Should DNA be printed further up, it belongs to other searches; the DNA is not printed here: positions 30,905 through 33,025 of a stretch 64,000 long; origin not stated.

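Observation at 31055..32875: Long membrane-anchored di-haem CCP/MauG-superfamily cytochrome c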

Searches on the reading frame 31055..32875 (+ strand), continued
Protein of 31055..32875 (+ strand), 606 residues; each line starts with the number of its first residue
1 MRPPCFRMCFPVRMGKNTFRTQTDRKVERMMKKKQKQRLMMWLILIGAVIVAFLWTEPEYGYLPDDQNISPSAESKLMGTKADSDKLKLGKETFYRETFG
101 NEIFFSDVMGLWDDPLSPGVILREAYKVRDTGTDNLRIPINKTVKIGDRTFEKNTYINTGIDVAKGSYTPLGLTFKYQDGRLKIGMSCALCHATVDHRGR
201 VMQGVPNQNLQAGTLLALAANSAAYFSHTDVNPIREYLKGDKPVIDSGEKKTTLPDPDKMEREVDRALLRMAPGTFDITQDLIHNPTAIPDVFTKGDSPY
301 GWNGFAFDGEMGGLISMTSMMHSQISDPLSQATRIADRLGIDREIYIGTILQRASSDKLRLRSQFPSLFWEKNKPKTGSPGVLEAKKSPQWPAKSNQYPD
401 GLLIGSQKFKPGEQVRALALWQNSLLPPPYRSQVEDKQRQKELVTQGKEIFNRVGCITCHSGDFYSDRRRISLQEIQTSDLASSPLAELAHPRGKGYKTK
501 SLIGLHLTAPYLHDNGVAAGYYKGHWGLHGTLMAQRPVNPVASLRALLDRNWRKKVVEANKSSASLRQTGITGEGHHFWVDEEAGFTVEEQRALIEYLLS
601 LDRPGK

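Call 27: search_solved_structures(query=A1, max_evalue=10, show_alignments=4)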
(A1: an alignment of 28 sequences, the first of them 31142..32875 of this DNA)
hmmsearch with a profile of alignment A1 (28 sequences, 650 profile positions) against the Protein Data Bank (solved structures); distinct sequences matched with E-value up to 10: 47.
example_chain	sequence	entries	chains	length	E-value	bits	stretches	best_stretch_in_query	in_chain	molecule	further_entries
1iqc_A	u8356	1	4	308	1.7e-06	29.8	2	410-466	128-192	di-heme peroxidase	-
3o5c_A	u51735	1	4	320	4.4e-06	28.5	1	408-472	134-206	Cytochrome c551 peroxidase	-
9l08_A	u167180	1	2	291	0.00034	22.2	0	437-465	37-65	Covalently Connected Cytochrome c555 trimer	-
2rml_A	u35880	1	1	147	0.00038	22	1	159-214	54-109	Copper-transporting P-type ATPase copA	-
1p6t_A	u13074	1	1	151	0.00041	21.9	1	159-214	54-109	Potential copper-transporting ATPase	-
9qdt_A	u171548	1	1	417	0.0018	19.8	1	418-466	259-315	Probable cytochrome c peroxidase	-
6qkn_A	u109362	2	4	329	0.0097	17.4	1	416-466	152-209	Cytochrome-c peroxidase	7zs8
6fu3_A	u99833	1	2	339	0.0098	17.4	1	416-466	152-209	Protein CcpR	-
1gdv_A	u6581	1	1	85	0.015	16.7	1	445-494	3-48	CYTOCHROME C6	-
7y5e_GN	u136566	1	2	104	0.017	16.6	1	440-496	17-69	Cytochrome c6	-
6e1c_A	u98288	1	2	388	0.018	16.5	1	535-562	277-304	Di-heme enzyme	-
3dr0_A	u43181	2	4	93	0.019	16.4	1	445-502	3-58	Cytochrome c6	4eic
1eb7_A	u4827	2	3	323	0.02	16.4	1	420-476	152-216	CYTOCHROME C551 PEROXIDASE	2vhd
1nml_A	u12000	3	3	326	0.023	16.2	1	415-469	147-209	di-haem cytochrome c peroxidase | Cytochrome c peroxidase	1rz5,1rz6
4eid_A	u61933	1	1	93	0.039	15.4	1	445-501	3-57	Cytochrome c6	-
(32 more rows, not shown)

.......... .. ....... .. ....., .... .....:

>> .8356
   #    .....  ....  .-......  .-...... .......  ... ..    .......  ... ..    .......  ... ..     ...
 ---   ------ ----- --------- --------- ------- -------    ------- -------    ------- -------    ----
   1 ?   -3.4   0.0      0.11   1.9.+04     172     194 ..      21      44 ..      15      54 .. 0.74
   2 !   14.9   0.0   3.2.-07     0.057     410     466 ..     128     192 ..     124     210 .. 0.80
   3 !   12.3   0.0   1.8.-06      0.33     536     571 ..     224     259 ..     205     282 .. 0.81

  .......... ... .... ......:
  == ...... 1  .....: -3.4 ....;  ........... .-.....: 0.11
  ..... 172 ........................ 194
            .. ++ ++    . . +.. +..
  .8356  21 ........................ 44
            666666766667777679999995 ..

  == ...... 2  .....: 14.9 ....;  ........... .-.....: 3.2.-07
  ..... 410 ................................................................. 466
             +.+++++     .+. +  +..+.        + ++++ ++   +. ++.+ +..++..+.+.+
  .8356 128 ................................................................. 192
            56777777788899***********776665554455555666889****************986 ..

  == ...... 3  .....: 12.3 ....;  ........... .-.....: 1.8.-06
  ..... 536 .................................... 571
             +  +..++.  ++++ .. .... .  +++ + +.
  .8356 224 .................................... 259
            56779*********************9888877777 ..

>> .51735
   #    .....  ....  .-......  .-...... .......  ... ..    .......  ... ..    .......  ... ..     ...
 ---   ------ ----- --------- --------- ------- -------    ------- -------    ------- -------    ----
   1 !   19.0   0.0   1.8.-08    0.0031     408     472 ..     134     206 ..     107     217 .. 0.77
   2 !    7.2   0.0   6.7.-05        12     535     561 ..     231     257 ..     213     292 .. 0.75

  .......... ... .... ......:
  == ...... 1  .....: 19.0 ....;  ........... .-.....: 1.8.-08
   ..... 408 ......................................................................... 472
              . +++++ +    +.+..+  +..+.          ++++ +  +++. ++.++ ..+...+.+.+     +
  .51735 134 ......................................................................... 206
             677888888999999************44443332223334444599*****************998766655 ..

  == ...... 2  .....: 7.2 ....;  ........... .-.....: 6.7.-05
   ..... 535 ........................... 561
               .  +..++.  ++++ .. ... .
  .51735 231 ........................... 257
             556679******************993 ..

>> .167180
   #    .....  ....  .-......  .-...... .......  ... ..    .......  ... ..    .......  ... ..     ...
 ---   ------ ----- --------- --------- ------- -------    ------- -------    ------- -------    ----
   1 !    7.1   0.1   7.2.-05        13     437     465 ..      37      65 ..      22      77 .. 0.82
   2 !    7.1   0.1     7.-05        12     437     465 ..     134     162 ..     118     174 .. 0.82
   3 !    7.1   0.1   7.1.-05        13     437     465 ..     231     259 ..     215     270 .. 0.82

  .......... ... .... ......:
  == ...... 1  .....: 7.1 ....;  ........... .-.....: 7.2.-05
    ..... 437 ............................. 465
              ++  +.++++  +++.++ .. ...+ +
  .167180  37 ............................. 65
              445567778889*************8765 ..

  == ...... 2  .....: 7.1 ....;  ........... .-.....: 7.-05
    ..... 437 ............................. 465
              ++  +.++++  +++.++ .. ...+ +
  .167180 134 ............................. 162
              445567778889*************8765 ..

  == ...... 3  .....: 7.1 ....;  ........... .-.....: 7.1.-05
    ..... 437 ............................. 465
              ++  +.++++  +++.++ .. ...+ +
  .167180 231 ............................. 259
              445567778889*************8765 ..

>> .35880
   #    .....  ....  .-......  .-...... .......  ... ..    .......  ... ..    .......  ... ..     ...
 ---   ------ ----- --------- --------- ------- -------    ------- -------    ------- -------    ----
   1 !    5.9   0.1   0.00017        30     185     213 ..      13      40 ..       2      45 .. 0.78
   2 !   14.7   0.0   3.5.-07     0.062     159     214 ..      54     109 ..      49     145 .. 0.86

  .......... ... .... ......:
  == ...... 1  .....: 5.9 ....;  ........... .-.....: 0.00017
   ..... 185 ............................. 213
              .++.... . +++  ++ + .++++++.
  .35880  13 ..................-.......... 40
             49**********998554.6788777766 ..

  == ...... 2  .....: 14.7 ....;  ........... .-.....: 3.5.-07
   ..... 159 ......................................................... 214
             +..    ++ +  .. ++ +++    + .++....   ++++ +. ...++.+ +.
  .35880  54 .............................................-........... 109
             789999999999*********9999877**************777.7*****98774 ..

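Call 28: search_protein_families(library=ncbifam, alignment_id=A1, max_evalue=0.01)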
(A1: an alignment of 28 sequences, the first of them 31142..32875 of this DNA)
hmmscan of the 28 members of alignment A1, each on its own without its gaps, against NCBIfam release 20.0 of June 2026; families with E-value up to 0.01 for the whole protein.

A. member 1, window:31142-32875:+ (577 aa): 2 families
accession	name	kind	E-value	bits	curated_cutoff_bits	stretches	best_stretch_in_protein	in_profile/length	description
NF040606.1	CytoC_perox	subfamily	2.8e-10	40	150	0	459-488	417-446/524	di-heme-cytochrome C peroxidase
NF050122.1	bc1_QcrC_actin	exception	0.0032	16.8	200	0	403-432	29-57/253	cytochrome bc1 complex diheme cytochrome c subunit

B. families by the number of members that match (of 28 scanned): 12 families
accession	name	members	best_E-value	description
NF040606.1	CytoC_perox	28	1.4e-14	di-heme-cytochrome C peroxidase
TIGR04039.1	MXAN_0977_Heme2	19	8.2e-09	MbnH family di-heme enzyme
NF051462.1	RoxC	6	9.5e-06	putative rubber dioxygenase RoxC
NF050034.1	RoxB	5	0.0015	rubber dioxygenase RoxB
NF011055.0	PRK14487.1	2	4.8e-05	cbb3-type cytochrome c oxidase subunit II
TIGR03045.1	PS_II_C550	2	0.0001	photosystem II cytochrome c-550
NF011054.0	PRK14486.1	2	0.0019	putative bifunctional cbb3-type cytochrome c oxidase subunit II/cytochrome c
TIGR00782.1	ccoP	2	0.0026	cytochrome-c oxidase, cbb3-type subunit III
NF050122.1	bc1_QcrC_actin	2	0.0032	cytochrome bc1 complex diheme cytochrome c subunit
NF049874.1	PdsA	1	0.00015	periplasmic diheme shuttle PdsA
NF052246.1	SorB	1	0.0087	SorB family sulfite dehydrogenase c-type cytochrome subunit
NF033196.2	c_type_nonphoto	1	0.0089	c-type cytochrome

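Call 29: search_protein_families(library=pfam, alignment_id=A1, max_evalue=0.01)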
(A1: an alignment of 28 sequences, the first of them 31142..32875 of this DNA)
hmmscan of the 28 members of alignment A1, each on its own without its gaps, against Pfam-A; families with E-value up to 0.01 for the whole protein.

A. member 1, window:31142-32875:+ (577 aa): 2 families
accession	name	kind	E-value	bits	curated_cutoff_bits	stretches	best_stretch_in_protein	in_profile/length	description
PF00034.26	Cytochrom_C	-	0.00037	22.2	21.3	0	416-480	2-53/90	Cytochrome c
PF13442.11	Cytochrome_CBB3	-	0.0081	16.9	27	0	415-433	3-21/68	Cytochrome C oxidase, cbb3-type, subunit III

B. families by the number of members that match (of 28 scanned): 9 families
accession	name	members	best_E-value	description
PF00034.26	Cytochrom_C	28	4.8e-07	Cytochrome c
PF13442.11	Cytochrome_CBB3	21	3.7e-05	Cytochrome C oxidase, cbb3-type, subunit III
PF21419.2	RoxA-like_Cyt-c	8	2.5e-05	RoxA-like, cytochrome c-like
PF23843.2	DUF7210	2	5.9e-05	Domain of unknown function (DUF7210)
PF14522.11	Cytochrome_C7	2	0.0018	Cytochrome c7 and related cytochrome c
PF09699.15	Paired_CXXCH_1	2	0.0052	Doubled CXXCH motif (Paired_CXXCH_1)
PF02433.20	FixO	1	0.00099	Cytochrome C oxidase, mono-heme subunit/FixO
PF13435.11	Cytochrome_C554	1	0.0052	Cytochrome c554 and c-prime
PF14495.11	Cytochrom_C550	1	0.0056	Cytochrome c-550 domain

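Call 38: search_protein_representatives(alignment_id=A1)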
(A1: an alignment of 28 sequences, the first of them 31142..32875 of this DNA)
Query: 28 sequences, 650 profile positions. Proteins with E-value up to 0.001 (for the whole library): 1693; up to 1e-10: 338; up to 1e-30: 166. The best 150 are listed.
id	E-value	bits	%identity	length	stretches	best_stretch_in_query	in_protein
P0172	0.0e+00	1040.9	-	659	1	4-644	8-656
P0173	1.6e-259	879.1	-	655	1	3-647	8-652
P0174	1.8e-251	852.5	-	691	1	9-645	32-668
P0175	1.3e-248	843.1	-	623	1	1-646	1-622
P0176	3.3e-239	812.0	-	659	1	20-646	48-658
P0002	2.8e-231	785.8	-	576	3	82-492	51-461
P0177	3.0e-231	785.7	-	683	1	3-643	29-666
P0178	9.5e-226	767.5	-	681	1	7-648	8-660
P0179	2.4e-218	743.0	-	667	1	3-647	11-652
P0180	1.0e-216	737.6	-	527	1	6-482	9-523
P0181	3.1e-205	699.7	-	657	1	7-644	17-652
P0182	1.2e-204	697.7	-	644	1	11-646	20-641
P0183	7.1e-195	665.5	-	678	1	7-645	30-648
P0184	1.6e-193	661.0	-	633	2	10-302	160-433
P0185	5.6e-191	652.6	-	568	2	85-645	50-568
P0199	1.2e-139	483.0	-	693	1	5-648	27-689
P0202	4.6e-129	448.0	-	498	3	82-360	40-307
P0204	1.1e-126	440.2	-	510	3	89-374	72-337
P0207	5.4e-121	421.4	-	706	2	133-647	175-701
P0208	6.3e-121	421.1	-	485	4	84-358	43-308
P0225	5.7e-85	302.3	-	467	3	93-297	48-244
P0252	1.4e-60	221.8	-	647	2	68-489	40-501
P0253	2.5e-60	220.9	-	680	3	181-489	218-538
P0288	8.4e-41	156.4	-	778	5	444-647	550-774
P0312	6.5e-37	143.6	-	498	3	84-310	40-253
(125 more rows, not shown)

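Call 39: search_protein_families(library=ncbifam, proteins=[P0199, P0207, P0252, P0253, P0288, P0312, P0202, P0204, P0208, P0225], max_evalue=0.001)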
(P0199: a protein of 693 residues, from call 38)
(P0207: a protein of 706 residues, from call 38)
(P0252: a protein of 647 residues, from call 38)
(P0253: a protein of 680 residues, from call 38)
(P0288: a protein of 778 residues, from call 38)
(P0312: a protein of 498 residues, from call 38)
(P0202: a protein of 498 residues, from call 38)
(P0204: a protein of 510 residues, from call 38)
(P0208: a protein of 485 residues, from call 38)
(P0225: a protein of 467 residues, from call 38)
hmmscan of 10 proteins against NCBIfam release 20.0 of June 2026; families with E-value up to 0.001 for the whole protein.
P0199 (693 aa): 3 families
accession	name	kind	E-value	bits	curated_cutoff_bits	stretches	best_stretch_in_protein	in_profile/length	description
NF040606.1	CytoC_perox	subfamily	1.6e-08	34.2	150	0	458-525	277-349/524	di-heme-cytochrome C peroxidase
TIGR04039.1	MXAN_0977_Heme2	hypoth_equivalog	0.0001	21.5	362.85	0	473-688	166-323/336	MbnH family di-heme enzyme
TIGR03791.1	TTQ_mauG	equivalog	0.0007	18.9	443.85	0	480-518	159-200/291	tryptophan tryptophylquinone biosynthesis enzyme MauG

P0207 (706 aa): 0 families

P0252 (647 aa): 0 families

P0253 (680 aa): 1 family
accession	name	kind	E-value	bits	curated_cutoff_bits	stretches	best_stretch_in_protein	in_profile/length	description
NF040606.1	CytoC_perox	subfamily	0.00028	20.2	150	0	549-574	422-447/524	di-heme-cytochrome C peroxidase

P0288 (778 aa): 1 family
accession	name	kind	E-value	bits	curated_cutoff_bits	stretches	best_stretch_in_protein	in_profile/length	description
NF040606.1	CytoC_perox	subfamily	6.4e-05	22.3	150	0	632-655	424-447/524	di-heme-cytochrome C peroxidase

P0312 (498 aa): 4 families
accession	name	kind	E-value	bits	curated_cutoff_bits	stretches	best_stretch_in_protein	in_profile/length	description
NF040606.1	CytoC_perox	subfamily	1.1e-11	44.7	150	1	427-465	418-456/524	di-heme-cytochrome C peroxidase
NF051462.1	RoxC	equivalog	1.5e-06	26.7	900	1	434-466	652-684/812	putative rubber dioxygenase RoxC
NF050034.1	RoxB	equivalog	1.2e-05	24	900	1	434-466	480-512/652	rubber dioxygenase RoxB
NF050033.2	RoxA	exception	0.00097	17.8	1000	0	432-468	509-545/673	rubber dioxygenase RoxA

P0202 (498 aa): 1 family
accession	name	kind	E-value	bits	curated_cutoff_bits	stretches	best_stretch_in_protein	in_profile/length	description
NF040606.1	CytoC_perox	subfamily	5.8e-07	29.1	150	1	126-153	58-87/524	di-heme-cytochrome C peroxidase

P0204 (510 aa): 1 family
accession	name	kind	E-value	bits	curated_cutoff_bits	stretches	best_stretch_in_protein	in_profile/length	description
NF040606.1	CytoC_perox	subfamily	7e-07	28.8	150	0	153-178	60-87/524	di-heme-cytochrome C peroxidase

P0208 (485 aa): 1 family
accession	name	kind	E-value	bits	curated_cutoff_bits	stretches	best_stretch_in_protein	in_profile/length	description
NF040606.1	CytoC_perox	subfamily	7.8e-12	45.1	150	0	384-415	423-454/524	di-heme-cytochrome C peroxidase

P0225 (467 aa): 0 families

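Call 40: search_protein_families(library=pfam, proteins=[P0199, P0207, P0252, P0253, P0288, P0312, P0202, P0204, P0208, P0225], max_evalue=0.001)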
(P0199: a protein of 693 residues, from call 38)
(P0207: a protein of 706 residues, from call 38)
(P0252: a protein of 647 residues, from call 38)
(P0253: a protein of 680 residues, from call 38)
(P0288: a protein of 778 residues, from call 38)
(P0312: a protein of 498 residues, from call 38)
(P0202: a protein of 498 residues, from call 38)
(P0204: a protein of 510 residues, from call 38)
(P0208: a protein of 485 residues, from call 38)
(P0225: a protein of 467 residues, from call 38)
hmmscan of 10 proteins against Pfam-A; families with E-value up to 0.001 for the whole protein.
P0199 (693 aa): 1 family
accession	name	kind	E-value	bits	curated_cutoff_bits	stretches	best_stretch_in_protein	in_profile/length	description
PF21419.2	RoxA-like_Cyt-c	-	0.00011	22.1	26.7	1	572-593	1-22/39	RoxA-like, cytochrome c-like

P0207 (706 aa): 0 families

P0252 (647 aa): 1 family
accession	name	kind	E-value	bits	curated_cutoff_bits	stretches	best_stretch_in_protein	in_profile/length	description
PF00034.26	Cytochrom_C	-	0.00043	22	21.3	0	459-475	3-17/90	Cytochrome c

P0253 (680 aa): 3 families
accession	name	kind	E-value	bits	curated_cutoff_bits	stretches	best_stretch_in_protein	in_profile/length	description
PF00034.26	Cytochrom_C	-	1.7e-05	26.5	21.3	0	491-531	2-41/90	Cytochrome c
PF06537.16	DHOR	-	0.00018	20.5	22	1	433-529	301-403/499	Di-haem oxidoreductase, putative peroxidase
PF13442.11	Cytochrome_CBB3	-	0.0003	21.5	27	0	489-527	2-31/68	Cytochrome C oxidase, cbb3-type, subunit III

P0288 (778 aa): 1 family
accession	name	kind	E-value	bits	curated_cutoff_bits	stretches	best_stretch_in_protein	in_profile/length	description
PF00034.26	Cytochrom_C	-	0.00075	21.2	21.3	0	555-597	1-43/90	Cytochrome c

P0312 (498 aa): 3 families
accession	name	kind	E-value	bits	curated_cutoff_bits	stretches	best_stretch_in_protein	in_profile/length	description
PF21419.2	RoxA-like_Cyt-c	-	1.1e-09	38.1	26.7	1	434-466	1-33/39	RoxA-like, cytochrome c-like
PF00034.26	Cytochrom_C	-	0.00051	21.8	21.3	0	363-381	2-19/90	Cytochrome c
PF13442.11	Cytochrome_CBB3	-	0.00064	20.4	27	0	362-385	3-24/68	Cytochrome C oxidase, cbb3-type, subunit III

P0202 (498 aa): 0 families

P0204 (510 aa): 0 families

P0208 (485 aa): 1 family
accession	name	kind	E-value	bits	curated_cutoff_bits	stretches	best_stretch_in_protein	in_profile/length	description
PF21419.2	RoxA-like_Cyt-c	-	9.7e-05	22.3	26.7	1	386-421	1-36/39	RoxA-like, cytochrome c-like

P0225 (467 aa): 0 families

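Call 42: list_cluster_members(proteins=[P0001, P0002, P0009, P0026])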
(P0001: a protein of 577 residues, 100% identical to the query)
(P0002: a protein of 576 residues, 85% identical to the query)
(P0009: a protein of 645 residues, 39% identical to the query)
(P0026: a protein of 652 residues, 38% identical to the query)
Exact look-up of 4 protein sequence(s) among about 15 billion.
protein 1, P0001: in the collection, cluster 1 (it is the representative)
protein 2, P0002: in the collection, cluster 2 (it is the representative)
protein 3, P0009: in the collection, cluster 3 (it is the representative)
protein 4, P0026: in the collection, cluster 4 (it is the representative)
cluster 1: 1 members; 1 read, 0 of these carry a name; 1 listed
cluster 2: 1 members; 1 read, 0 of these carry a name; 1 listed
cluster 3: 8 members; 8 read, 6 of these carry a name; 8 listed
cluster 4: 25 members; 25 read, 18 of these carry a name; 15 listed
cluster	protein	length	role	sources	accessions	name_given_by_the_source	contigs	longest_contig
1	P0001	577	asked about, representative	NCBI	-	-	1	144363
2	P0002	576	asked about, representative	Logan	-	-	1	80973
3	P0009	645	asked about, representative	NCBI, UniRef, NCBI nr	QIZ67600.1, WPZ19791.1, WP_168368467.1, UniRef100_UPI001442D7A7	electron transport protein [Geobacillus subterraneus] | electron transport protein n=1 Tax=Geobacillus subterraneus TaxID=129338 ...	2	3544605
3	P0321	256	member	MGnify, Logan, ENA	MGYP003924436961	CR=1 FL=1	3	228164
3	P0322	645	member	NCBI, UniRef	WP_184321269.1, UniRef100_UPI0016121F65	electron transport protein [Geobacillus subterraneus] | electron transport protein n=1 Tax=Geobacillus subterraneus TaxID=129338 ...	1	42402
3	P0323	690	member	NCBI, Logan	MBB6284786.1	hypothetical protein HNR34_003182 [Geobacillus subterraneus]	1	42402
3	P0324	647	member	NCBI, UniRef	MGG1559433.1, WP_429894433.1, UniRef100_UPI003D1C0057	electron transport protein [Geobacillus thermoleovorans] | electron transport protein n=1 Tax=Geobacillus thermoleovorans TaxID=33941 ...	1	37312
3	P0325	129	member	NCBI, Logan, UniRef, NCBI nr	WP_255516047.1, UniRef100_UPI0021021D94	hypothetical protein [Geobacillus sp. C56-T2] | hypothetical protein n=1 Tax=Geobacillus sp. C56-T2 TaxID=600773 RepID=UPI0021021D94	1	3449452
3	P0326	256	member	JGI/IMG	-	-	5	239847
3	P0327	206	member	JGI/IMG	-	-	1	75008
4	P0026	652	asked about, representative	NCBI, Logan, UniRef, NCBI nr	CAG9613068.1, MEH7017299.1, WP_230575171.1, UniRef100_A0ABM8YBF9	hypothetical protein BACCIP111899_02263 [Bacillus rhizoplanae] | Cytochrome c domain-containing protein n=1 Tax=Bacillus rhizoplanae TaxID=2880966 ... | electron transport protein [Bacillus rhizoplanae]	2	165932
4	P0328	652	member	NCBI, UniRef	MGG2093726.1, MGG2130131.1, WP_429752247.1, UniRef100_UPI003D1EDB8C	electron transport protein [Bacillus sp. S13(2024)] | electron transport protein n=1 Tax=unclassified Bacillus (in: firmicutes) TaxID=185979 ...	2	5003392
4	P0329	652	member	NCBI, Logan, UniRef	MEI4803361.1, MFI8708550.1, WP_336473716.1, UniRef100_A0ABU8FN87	electron transport protein [Bacillus sp. NPDC077411] | Electron transport protein n=1 Tax=Bacillus bruguierae TaxID=3127667 ...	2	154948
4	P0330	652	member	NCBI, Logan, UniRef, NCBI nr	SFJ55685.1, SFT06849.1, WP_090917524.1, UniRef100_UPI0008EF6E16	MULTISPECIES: electron transport protein [unclassified Bacillus (in: firmicutes)] | electron transport protein n=1 Tax=unclassified Bacillus (in: firmicutes) TaxID=185979 ...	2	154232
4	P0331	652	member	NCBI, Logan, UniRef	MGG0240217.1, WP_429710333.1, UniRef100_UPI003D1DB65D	electron transport protein [Bacillus rhizoplanae] | electron transport protein n=1 Tax=Bacillus rhizoplanae TaxID=2880966 RepID=UPI003D1DB65D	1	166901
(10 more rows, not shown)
